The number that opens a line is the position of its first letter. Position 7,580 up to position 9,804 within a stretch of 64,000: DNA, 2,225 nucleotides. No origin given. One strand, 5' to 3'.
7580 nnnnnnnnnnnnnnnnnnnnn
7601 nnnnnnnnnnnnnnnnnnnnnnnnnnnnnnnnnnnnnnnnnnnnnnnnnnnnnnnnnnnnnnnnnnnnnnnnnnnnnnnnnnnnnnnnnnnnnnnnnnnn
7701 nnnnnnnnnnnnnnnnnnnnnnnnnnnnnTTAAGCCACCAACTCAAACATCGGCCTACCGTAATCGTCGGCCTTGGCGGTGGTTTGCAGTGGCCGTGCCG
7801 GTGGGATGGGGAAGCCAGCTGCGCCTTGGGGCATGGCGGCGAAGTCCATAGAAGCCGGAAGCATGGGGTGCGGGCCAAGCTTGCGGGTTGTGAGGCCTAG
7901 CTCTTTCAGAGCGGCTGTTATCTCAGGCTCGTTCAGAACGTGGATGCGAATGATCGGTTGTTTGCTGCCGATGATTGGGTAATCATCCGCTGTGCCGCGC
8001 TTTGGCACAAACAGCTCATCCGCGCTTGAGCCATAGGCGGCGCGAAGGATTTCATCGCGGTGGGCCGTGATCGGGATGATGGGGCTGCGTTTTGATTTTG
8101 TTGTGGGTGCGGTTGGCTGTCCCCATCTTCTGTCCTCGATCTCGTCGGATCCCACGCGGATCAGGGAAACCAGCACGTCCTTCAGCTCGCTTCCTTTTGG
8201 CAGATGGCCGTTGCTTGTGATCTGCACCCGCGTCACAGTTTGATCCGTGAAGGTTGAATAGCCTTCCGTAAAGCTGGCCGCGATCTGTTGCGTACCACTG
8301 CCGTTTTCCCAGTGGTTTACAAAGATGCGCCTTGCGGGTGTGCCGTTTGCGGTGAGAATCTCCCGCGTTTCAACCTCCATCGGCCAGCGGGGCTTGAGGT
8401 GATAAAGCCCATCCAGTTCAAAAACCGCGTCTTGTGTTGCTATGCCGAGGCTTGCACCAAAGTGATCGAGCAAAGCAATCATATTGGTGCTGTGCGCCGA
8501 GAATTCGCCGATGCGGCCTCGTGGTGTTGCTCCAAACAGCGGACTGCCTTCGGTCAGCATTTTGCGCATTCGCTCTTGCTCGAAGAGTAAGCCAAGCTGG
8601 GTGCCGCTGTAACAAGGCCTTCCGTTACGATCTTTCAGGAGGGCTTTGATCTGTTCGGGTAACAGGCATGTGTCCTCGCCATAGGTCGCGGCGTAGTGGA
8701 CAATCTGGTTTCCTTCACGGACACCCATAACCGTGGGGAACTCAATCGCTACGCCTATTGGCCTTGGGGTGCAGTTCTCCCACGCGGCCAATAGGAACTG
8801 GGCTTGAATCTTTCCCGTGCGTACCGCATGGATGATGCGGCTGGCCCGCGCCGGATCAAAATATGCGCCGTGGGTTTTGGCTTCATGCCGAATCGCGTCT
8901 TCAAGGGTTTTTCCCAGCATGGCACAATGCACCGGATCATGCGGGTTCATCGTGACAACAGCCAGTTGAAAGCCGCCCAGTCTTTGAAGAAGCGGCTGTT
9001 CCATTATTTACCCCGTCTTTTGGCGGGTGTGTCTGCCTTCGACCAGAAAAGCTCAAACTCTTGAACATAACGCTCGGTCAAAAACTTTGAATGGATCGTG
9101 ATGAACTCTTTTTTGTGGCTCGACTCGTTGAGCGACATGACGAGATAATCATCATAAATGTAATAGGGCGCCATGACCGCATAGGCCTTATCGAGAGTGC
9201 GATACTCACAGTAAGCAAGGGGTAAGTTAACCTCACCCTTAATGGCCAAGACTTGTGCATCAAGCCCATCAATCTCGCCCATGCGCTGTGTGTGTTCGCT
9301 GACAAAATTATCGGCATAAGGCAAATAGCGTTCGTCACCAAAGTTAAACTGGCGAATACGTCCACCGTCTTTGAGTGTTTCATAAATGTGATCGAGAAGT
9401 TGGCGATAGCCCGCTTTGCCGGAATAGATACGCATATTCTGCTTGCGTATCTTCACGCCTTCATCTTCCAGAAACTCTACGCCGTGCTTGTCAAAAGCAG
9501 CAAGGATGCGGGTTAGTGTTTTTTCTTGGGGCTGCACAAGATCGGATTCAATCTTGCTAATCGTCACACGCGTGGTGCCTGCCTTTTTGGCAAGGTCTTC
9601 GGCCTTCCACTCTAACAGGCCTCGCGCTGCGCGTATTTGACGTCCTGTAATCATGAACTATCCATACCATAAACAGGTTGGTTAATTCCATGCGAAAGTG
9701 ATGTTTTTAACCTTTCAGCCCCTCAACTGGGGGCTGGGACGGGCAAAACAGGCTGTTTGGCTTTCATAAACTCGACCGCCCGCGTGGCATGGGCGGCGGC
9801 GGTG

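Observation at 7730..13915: DGR is physically linked to a mobilization / anti-restriction module (MobP-like relaxase, MobC, ArdC, two XRE regulators)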

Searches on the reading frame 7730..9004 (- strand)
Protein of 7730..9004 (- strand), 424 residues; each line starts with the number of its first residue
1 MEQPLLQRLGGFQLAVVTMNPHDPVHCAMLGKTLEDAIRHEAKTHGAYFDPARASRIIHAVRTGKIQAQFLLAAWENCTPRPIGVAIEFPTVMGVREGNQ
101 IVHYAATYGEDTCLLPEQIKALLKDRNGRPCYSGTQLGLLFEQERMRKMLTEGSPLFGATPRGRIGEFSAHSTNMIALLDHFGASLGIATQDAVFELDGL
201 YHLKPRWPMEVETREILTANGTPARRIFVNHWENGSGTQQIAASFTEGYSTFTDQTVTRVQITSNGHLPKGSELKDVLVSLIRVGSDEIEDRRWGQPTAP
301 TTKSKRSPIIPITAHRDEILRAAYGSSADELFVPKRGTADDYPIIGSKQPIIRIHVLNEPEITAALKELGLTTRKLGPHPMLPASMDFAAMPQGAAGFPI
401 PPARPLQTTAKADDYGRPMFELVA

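Call 3: search_protein_families(library=pfam, proteins=[window:7730-9004:-], max_evalue=0.01)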
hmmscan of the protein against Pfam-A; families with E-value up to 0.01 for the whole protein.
window:7730-9004:- (424 aa): 0 families

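Call 9: search_protein_families(library=ncbifam, proteins=[window:7730-9004:-], max_evalue=0.01)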
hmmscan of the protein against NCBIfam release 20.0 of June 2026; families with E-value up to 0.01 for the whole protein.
window:7730-9004:- (424 aa): 0 families

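Call 52: search_protein_families(library=phrogs, proteins=[window:7730-9004:-], max_evalue=0.01)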
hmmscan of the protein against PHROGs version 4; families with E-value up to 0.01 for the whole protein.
window:7730-9004:- (424 aa): 0 families

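Call 53: search_protein_families(library=padloc, proteins=[window:7730-9004:-], max_evalue=0.01)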
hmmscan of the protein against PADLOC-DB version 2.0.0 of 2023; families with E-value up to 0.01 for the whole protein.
window:7730-9004:- (424 aa): 0 families

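Call 54: search_solved_structures(query=window:7730-9004:-, max_evalue=10)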
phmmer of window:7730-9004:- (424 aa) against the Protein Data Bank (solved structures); distinct sequences matched with E-value up to 10: 1.
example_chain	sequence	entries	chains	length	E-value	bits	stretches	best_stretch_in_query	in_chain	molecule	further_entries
7zvo_A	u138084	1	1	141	1.1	11.4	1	40-102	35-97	Beta-galactosidase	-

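Call 63: predict_structure(protein=window:7730-9004:-)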
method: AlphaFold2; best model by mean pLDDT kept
length: 424 residues; sequences in the alignment: 1
mean_pLDDT: 32.3   pTM: 0.20
mean pLDDT of the five models: 32.3, 28.4, 27.6, 27.2, 26.7
residues with pLDDT >= 90: 0; 70-90: 0; 50-70: 0; < 50: 424
segments of 3 or more residues with pLDDT < 50: 1-424
pLDDT, mean of each block of 10 residues (from residue 1): 26 28 29 44 38 44 37 27 26 28 26 33 35 32 36 30 28 31 28 28 33 38 38 39 33 26 30 35 29 27 26 33 33 25 26 32 43 31 30 36 40 42 33
secondary structure, 60 per line:
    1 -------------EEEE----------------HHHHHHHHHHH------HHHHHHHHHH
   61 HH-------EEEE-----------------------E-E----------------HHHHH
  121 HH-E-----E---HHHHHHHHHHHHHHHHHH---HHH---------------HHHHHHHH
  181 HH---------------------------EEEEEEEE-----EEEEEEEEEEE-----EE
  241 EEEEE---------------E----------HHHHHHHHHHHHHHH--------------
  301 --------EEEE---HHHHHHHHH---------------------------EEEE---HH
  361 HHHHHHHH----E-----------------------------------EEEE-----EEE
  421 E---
elements in order: E14-17 H34-44 H51-62 E70-73 H116-122 H134-151 H173-182 E210-217 E223-233 E239-245 H272-286 E309-312 H316-324 E352-355 H359-368 E409-412 E418-421

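Call 64: search_protein_representatives(protein=window:7730-9004:-)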
Query: 424 residues. Proteins with E-value up to 0.001 (for the whole library): 113; up to 1e-10: 80; up to 1e-30: 37. The best 113 are listed.
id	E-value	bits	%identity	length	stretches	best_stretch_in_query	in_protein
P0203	1.4e-188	643.6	71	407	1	19-424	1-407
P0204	1.7e-105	369.9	43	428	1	4-423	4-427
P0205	6.0e-101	354.9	47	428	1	10-424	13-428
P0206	1.2e-96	340.8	44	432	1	6-424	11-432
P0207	2.0e-93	330.1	48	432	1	3-424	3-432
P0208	1.5e-80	287.7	44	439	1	6-423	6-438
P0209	1.4e-77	277.9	43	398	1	10-391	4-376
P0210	1.1e-62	228.9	35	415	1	6-411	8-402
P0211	2.9e-62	227.5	40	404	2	10-292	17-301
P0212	6.6e-57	209.8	38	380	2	9-299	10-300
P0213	7.7e-54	199.7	39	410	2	2-295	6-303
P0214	3.3e-53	197.6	38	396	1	29-408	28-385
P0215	1.2e-51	192.5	39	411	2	14-294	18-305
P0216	1.4e-51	192.2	38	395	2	10-287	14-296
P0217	2.3e-51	191.6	43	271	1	148-424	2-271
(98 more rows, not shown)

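Call 67: search_solved_structures(query=A3, max_evalue=10)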
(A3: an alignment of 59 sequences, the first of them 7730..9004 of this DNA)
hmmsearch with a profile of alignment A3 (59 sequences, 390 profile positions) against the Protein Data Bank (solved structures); distinct sequences matched with E-value up to 10: 0.

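Call 68: search_protein_families(library=pfam, alignment_id=A3, max_evalue=0.01)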
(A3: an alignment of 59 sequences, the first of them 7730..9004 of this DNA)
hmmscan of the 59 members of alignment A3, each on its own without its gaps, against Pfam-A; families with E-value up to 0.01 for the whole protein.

A. member 1, window:7730-9004:- (424 aa): 0 families

B. families by the number of members that match (of 59 scanned): 1 family
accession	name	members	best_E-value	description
PF21628.3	Gp10-like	1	0.0075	Major coat protein-like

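Call 77: predict_structure(alignment_id=A3)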
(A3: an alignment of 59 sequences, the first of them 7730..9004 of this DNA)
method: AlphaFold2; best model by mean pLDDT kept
length: 424 residues; sequences in the alignment: 59
mean_pLDDT: 90.3   pTM: 0.87
mean pLDDT of the five models: 90.3, 89.7, 89.4, 89.2, 89.1
residues with pLDDT >= 90: 334; 70-90: 47; 50-70: 28; < 50: 15
segments of 3 or more residues with pLDDT < 50: 332-341
pLDDT, mean of each block of 10 residues (from residue 1): 79 94 94 96 96 93 96 93 97 98 98 96 91 85 95 93 98 96 98 96 91 96 97 98 98 96 98 97 96 83 62 89 69 44 66 98 97 97 98 96 97 64 47
secondary structure, 60 per line:
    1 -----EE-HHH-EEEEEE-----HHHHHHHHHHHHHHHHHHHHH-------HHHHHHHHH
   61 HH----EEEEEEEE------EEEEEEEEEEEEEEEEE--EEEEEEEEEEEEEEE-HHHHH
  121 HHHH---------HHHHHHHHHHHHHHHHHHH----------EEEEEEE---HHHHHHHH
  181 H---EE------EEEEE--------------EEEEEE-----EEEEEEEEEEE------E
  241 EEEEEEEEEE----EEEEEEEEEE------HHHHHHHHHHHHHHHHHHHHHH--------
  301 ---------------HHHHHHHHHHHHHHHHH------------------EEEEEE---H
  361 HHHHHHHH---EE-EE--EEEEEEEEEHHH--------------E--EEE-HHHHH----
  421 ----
elements in order: E13-18 H24-44 H52-62 E67-74 E81-97 E100-114 H116-124 H134-152 E163-169 H173-181 E193-197 E212-217 E223-233 E240-250 E255-264 H271-292 H316-332 E351-356 H360-368 E379-387 E408-410 H412-416

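Call 83: fold_search(model_id=the predicted structure, library=pdb)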
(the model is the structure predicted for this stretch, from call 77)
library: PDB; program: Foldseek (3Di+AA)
matches with E <= 10: 638; with E <= 0.001: 77
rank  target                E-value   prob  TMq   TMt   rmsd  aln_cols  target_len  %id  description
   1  3n7z_A                5.9e-06  1.00  0.29  0.32  10.6       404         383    8  Crystal structure of acetyltransferase from Bacillus anthracis (released 2010-06-16)
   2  6rft_D                1.7e-05  0.99  0.24  0.25  13.1       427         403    9  Crystal structure of Eis2 from Mycobacterium abscessus bound to Acetyl-CoA (released 2019-07-10)
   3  9mva_A                2.8e-05  0.99  0.28  0.28  12.0       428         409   10  Mycobacterium abscessus Eis2 in complex with Non-hydrolyzable CoenzymeA (released 2025-01-29)
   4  2p6e_C                2.9e-05  1.00  0.31  0.30  10.8       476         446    8  Crystal structures of Saccharomyces cerevisiae N-myristoyltransferase with bound myristoyl-CoA (released 2007-06-12)
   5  6rfx_C                3.1e-05  0.99  0.27  0.28  11.7       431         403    9  Crystal structure of Eis2 from Mycobacterium abscessus (released 2019-07-10)
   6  1iyl_C                3.7e-05  1.00  0.29  0.32  10.0       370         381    9  Crystal Structure of Candida albicans N-myristoyltransferase with Non-peptidic Inhibitor (released 2002-12-30)
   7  1iyl_A                3.9e-05  0.99  0.27  0.29  10.4       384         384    9  Crystal Structure of Candida albicans N-myristoyltransferase with Non-peptidic Inhibitor (released 2002-12-30)
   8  2p6e_F                4.6e-05  0.99  0.30  0.29  11.4       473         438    7  Crystal structures of Saccharomyces cerevisiae N-myristoyltransferase with bound myristoyl-CoA (released 2007-06-12)
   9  2p6f_F                4.6e-05  0.99  0.29  0.29  11.9       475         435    7  Crystal structures of Saccharomyces cerevisiae N-myristoyltransferase with bound myristoyl-CoA and inhibitors (released 2007-06-12)
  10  6sk3_A                5.2e-05  1.00  0.30  0.32  10.8       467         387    9  C-terminal HsNMT1 deltaC3 truncation in complex with both MyrCoA and GNCFSKPR substrates (released 2020-03-18)
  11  7owq_B                6.9e-05  1.00  0.29  0.31  11.2       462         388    8  HsNMT1 in complex with both MyrCoA and peptide N-Methylated-GNCFSKPR (released 2022-12-21)
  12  9qqb_MA               6.9e-05  0.99  0.29  0.33  11.2       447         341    8  Quaternary complex of a translating ribosome, NAC, NMT1, and NatA (released 2025-07-16)
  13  6skj_A                7.7e-05  1.00  0.30  0.32  11.2       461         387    9  DeltaC2 C-terminal truncation of HsNMT1 in complex with MyrCoA and GNCFSKPR substrates (released 2020-03-18)
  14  2p6e_D                8.6e-05  0.98  0.29  0.28  11.5       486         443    8  Crystal structures of Saccharomyces cerevisiae N-myristoyltransferase with bound myristoyl-CoA (released 2007-06-12)
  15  6rfy_D                9.7e-05  0.99  0.27  0.28  11.2       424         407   10  Crystal structure of Eis2 form Mycobacterium abscessus (released 2019-07-10)
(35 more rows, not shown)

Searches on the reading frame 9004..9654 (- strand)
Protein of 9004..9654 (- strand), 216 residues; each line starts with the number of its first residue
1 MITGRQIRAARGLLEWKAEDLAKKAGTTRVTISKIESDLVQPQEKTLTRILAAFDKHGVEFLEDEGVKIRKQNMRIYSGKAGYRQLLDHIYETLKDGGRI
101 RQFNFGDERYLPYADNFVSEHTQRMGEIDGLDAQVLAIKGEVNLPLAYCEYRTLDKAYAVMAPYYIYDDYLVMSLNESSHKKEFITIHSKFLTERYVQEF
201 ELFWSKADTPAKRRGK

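Call 3: search_protein_families(library=pfam, proteins=[window:9004-9654:-], max_evalue=0.01)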
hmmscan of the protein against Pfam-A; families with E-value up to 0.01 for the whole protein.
window:9004-9654:- (216 aa): 4 families
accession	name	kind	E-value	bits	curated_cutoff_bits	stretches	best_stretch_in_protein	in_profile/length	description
PF01381.28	HTH_3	-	4.9e-10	39.7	23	1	7-60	1-54/55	Helix-turn-helix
PF13560.12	HTH_31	-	2e-06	28.4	27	1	4-55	3-55/64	Helix-turn-helix domain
PF12844.13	HTH_19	-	0.0002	21.7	30.2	1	4-54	1-51/64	Helix-turn-helix domain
PF13545.12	HTH_Crp_2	-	0.0039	17.5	27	0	15-40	22-47/70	Crp-like helix-turn-helix domain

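Call 9: search_protein_families(library=ncbifam, proteins=[window:9004-9654:-], max_evalue=0.01)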
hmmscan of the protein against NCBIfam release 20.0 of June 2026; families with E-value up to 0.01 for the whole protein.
window:9004-9654:- (216 aa): 5 families
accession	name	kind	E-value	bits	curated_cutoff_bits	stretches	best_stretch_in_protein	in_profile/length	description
TIGR03070.1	couple_hipB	subfamily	1.8e-05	24.6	71.65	1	4-54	4-54/58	type II toxin-antitoxin system Y4mF family antitoxin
TIGR00270.2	TIGR00270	equivalog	3.5e-05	23.7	110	1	5-52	78-125/159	multiprotein bridging factor aMBF1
TIGR03830.1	CxxCG_CxxCG_HTH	subfamily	0.0011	18.7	61.8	1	2-57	65-119/127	type II TA system antitoxin MqsA family protein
NF007257.0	PRK09706.1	subfamily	0.0013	18.6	101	1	4-51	7-54/135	transcriptional repressor DicA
NF007408.0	PRK09943.1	equivalog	0.0017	17.9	211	1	6-65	14-70/185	HTH-type transcriptional regulator PuuR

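Call 52: search_protein_families(library=phrogs, proteins=[window:9004-9654:-], max_evalue=0.01)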
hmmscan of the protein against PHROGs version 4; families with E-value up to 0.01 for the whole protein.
window:9004-9654:- (216 aa): 8 families
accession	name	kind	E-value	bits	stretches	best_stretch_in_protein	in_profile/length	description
phrog_2439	-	transcription regulation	1.7e-07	31.4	1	2-68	7-72/367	transcriptional regulator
phrog_8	-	transcription regulation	1.9e-06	28.6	1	14-92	169-254/346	transcriptional regulator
phrog_3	-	transcription regulation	3.2e-05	24.9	1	1-76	87-161/430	transcriptional repressor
phrog_1373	-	transcription regulation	0.00029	21.9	1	10-57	71-118/166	transcriptional regulator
phrog_3642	-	DNA, RNA and nucleotide metabolism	0.00053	20.9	1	14-60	20-66/79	HTH DNA binding protein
phrog_2328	-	transcription regulation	0.0011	19.7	1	7-54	20-67/128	transcriptional repressor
phrog_4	-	transcription regulation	0.0028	17.7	1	3-102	137-205/400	transcriptional repressor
phrog_2104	-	unknown function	0.0036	18.5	1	5-63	42-99/103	-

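Call 53: search_protein_families(library=padloc, proteins=[window:9004-9654:-], max_evalue=0.01)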
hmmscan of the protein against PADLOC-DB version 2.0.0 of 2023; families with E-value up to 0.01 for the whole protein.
window:9004-9654:- (216 aa): 11 families
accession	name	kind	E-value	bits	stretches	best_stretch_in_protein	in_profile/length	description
PDLC03953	RmrA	-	7.5e-07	26.7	1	4-136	7-138/373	-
PDLC03669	Control_protein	-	1.6e-06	26.3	1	5-75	12-86/96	control protein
PDLC02926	HTH_VI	-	4.7e-06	24.8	1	4-55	3-54/92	-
PDLC03949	RmrA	-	6.5e-06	23.2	1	1-68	1-68/363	-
PDLC03946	RmrA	-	1.4e-05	22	1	5-66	5-66/357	-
PDLC03944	RmrA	-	1.7e-05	22.1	1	3-73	7-77/384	-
PDLC03954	RmrA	-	0.00017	18.7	1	3-76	11-83/380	-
PDLC03952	RmrA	-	0.00049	17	1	5-77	25-97/395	-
PDLC04142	capH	-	0.0009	18.3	1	1-70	5-73/103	capH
PDLC03943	RmrA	-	0.0018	15.4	1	3-56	3-56/370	-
PDLC03947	RmrA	-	0.0033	14.3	1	4-57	13-66/383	-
